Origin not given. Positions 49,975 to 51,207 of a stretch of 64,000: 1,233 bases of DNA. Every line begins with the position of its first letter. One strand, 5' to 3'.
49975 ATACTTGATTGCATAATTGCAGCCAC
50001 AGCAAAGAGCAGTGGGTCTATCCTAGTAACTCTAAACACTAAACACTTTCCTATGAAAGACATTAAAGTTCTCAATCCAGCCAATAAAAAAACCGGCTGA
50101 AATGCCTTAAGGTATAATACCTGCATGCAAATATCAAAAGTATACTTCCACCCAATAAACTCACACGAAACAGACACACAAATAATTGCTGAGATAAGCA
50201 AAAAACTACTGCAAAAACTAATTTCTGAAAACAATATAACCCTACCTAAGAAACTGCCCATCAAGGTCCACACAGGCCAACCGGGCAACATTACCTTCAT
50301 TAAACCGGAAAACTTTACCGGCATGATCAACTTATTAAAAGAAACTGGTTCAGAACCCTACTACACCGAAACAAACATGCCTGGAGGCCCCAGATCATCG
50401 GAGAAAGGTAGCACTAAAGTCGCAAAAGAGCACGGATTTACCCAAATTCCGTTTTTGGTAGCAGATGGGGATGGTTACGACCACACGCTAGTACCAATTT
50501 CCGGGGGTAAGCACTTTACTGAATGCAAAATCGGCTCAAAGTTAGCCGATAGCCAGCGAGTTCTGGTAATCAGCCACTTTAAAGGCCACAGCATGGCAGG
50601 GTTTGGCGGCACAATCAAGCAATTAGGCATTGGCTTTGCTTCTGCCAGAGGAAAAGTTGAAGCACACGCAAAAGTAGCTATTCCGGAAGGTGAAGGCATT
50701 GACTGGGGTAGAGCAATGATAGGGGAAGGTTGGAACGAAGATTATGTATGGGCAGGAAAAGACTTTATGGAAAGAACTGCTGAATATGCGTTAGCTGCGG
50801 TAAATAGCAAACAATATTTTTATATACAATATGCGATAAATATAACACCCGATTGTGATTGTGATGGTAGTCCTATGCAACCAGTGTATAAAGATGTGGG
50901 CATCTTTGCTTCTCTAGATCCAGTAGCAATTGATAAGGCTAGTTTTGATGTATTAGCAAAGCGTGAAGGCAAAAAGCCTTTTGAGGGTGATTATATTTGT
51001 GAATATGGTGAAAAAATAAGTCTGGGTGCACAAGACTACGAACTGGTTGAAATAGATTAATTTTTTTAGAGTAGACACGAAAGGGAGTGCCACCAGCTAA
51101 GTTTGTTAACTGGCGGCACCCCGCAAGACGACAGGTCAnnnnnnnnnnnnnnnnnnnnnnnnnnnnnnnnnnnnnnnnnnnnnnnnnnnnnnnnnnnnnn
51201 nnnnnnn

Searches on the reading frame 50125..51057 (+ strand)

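Call 22: search_protein_families(library=pfam, proteins=[window:50125-51057:+], max_evalue=0.01)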
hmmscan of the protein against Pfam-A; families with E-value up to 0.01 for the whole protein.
window:50125-51057:+ (311 aa): 2 families
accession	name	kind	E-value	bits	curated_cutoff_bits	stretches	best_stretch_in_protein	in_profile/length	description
PF04015.17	DUF362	-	1.3e-36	127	24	1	46-274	3-199/200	Domain of unknown function (DUF362)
PF09861.14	Lar_N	-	0.00069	19.3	23.3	1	121-184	132-195/204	Lactate racemase N-terminal domain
